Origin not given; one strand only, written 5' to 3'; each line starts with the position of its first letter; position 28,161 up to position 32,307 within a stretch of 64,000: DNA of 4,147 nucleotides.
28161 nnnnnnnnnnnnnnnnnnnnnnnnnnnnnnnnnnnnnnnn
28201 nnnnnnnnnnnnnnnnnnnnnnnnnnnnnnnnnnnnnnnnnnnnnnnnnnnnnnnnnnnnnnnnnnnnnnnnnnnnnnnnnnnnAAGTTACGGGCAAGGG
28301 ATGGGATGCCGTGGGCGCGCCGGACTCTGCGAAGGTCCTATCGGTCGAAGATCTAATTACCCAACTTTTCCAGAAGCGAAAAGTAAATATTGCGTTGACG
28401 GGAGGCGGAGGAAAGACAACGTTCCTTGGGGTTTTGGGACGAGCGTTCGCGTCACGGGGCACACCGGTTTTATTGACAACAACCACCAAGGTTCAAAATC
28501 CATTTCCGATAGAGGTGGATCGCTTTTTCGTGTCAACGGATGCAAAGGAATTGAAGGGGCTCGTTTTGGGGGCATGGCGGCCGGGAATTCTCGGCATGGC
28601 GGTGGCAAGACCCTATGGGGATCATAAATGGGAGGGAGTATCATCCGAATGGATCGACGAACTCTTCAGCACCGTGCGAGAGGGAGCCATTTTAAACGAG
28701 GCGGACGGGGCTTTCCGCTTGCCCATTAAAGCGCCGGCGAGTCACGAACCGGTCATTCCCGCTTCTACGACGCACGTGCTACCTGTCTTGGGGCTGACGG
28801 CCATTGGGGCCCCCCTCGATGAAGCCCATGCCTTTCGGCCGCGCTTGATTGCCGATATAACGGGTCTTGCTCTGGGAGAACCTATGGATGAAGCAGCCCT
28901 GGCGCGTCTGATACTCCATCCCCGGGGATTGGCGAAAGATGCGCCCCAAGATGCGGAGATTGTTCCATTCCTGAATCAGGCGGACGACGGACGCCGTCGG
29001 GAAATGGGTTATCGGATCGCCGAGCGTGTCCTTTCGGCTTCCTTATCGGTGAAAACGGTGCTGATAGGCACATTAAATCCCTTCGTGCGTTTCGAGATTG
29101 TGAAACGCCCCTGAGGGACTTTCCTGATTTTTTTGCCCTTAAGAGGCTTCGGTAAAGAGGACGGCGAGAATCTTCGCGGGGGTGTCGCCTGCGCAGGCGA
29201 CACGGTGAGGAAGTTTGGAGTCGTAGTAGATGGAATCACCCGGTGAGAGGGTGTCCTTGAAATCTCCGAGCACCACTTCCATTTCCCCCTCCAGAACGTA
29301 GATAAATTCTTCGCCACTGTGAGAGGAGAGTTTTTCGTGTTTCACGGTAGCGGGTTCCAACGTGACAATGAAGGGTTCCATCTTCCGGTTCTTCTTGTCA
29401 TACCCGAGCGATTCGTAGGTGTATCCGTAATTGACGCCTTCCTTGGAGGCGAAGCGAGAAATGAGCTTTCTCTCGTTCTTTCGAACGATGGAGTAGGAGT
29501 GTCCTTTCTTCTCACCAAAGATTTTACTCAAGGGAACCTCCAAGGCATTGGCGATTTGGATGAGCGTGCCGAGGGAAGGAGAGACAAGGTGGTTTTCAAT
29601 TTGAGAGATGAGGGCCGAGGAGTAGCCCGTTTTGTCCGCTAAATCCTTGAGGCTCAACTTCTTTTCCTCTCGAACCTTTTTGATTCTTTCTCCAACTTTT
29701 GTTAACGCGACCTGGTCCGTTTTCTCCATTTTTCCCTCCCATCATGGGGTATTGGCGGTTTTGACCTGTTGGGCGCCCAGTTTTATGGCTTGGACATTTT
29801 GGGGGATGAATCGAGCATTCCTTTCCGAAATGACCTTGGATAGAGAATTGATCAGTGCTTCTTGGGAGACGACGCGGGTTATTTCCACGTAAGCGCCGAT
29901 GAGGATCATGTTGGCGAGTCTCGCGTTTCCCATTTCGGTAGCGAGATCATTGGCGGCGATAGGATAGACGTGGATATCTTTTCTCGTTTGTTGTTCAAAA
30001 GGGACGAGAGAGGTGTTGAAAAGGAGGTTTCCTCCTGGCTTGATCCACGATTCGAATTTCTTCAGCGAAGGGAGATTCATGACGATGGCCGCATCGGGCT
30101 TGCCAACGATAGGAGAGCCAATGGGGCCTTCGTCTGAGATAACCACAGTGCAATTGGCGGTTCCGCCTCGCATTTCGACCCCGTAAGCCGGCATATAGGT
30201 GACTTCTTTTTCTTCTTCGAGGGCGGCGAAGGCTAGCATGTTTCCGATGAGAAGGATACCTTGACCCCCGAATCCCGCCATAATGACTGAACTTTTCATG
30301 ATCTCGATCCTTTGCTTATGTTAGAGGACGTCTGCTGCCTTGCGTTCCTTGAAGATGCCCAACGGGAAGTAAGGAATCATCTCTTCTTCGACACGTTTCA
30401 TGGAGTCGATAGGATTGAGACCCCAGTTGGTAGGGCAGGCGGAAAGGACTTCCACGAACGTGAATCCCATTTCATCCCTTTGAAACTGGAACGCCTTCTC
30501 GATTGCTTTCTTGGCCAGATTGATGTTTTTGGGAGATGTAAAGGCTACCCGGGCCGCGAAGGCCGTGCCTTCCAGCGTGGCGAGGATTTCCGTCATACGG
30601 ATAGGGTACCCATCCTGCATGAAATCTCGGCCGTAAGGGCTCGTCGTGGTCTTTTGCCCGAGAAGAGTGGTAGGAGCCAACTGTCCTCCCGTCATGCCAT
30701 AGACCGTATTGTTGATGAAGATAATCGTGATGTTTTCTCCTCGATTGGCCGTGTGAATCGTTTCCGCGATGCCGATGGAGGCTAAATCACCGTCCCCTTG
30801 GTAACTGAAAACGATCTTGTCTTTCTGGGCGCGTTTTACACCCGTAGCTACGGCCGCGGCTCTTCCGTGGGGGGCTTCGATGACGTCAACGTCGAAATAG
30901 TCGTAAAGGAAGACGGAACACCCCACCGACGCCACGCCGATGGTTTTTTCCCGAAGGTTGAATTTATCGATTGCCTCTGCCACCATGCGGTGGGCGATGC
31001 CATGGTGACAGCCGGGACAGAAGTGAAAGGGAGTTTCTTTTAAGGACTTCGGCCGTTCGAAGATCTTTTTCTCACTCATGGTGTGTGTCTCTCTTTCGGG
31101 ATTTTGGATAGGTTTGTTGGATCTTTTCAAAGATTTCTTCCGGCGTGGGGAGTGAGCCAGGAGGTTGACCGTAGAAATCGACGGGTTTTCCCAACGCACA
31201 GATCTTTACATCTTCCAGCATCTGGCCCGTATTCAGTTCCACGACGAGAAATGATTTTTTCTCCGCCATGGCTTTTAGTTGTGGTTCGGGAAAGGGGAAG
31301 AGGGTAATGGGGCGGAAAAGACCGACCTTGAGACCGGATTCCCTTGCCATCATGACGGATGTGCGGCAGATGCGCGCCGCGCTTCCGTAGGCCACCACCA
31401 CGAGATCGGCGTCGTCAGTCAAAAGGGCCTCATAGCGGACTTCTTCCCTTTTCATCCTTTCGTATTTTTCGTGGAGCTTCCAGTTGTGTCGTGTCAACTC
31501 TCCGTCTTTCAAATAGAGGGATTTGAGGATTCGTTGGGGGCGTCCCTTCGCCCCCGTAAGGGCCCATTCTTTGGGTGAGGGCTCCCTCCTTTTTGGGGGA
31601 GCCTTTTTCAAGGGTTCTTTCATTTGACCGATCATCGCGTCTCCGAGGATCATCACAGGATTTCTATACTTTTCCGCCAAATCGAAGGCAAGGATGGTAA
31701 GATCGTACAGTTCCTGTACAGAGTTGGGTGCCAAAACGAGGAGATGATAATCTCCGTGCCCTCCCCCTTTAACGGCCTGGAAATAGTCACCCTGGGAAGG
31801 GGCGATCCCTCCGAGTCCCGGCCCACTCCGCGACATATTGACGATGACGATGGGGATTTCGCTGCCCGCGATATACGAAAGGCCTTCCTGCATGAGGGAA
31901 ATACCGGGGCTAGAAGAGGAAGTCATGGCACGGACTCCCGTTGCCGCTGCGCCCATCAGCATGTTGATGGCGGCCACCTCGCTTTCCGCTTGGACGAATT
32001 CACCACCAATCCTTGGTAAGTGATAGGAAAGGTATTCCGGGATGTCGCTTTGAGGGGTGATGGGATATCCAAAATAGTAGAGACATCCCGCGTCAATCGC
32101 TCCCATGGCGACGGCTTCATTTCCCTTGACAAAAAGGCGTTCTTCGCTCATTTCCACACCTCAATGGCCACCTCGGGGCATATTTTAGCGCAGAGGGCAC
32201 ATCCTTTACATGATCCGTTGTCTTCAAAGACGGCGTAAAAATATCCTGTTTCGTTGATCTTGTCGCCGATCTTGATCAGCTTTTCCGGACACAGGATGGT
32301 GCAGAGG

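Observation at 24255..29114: Orphan, expanded selenium-dependent molybdenum-hydroxylase accessory operon (YgfJ - DUF364 - MoeA-like - DUF364 - YqeB - YqeC)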

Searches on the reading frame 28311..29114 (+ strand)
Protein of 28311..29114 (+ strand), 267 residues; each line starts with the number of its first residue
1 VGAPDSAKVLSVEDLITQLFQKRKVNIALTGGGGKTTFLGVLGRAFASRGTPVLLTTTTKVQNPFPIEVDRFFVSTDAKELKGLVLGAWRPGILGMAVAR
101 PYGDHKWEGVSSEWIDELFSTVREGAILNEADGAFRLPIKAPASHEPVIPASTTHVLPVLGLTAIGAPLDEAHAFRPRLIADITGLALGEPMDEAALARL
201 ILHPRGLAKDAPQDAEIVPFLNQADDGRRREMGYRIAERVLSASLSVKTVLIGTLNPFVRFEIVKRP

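Call 4: search_protein_families(library=ncbifam, proteins=[window:28311-29114:+], max_evalue=0.01)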
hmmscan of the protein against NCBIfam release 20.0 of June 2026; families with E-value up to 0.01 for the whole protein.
window:28311-29114:+ (267 aa): 1 family
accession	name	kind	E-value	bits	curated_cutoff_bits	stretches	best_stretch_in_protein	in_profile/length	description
TIGR03172.2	TIGR03172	equivalog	3.7e-51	173.9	73.05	1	27-240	2-206/209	selenium cofactor biosynthesis protein YqeC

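Call 5: search_protein_families(library=pfam, proteins=[window:28311-29114:+], max_evalue=0.01)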
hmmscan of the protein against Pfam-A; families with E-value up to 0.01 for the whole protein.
window:28311-29114:+ (267 aa): 1 family
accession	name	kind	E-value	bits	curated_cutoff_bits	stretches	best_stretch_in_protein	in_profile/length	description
PF19842.5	YqeC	-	7.1e-35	120.8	27.6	1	27-177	1-144/145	YqeC protein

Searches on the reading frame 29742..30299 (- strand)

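Call 6: search_protein_families(library=pfam, proteins=[window:29742-30299:-], max_evalue=0.001)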
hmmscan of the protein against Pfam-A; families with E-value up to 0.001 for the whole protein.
window:29742-30299:- (185 aa): 1 family
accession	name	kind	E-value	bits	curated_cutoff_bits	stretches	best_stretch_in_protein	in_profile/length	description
PF01558.24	POR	-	1.3e-38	133.3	27.4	1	11-176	1-172/173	Pyruvate ferredoxin/flavodoxin oxidoreductase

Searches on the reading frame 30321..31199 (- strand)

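Call 7: search_protein_families(library=pfam, proteins=[window:30321-31199:-], max_evalue=0.001)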
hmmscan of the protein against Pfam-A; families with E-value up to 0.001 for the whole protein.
window:30321-31199:- (292 aa): 1 family
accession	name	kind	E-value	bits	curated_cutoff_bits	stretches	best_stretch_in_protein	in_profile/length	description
PF02775.26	TPP_enzyme_C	-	3.9e-22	79.1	21.9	1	106-251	25-151/151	Thiamine pyrophosphate enzyme, C-terminal TPP binding domain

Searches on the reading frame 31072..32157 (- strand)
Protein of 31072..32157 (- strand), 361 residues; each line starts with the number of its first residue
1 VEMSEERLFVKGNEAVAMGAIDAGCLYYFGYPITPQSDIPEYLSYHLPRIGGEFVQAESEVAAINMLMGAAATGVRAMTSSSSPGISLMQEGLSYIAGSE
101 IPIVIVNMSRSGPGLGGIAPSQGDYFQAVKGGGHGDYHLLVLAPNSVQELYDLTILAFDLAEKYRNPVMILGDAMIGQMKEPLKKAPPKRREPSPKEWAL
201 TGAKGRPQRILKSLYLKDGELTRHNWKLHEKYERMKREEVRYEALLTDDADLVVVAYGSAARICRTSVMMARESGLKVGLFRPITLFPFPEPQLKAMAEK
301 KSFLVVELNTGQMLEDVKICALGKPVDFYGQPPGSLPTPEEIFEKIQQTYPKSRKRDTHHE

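Call 7: search_protein_families(library=pfam, proteins=[window:31072-32157:-], max_evalue=0.001)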
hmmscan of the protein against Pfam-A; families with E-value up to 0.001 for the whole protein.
window:31072-32157:- (361 aa): 2 families
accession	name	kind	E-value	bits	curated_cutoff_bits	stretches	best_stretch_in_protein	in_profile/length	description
PF01855.24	POR_N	-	5.8e-52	177.2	27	1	19-189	2-171/231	Pyruvate flavodoxin/ferredoxin oxidoreductase, thiamine diP-bdg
PF17147.9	PFOR_II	-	1.2e-22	80.6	27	1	250-342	1-102/102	Pyruvate:ferredoxin oxidoreductase core domain II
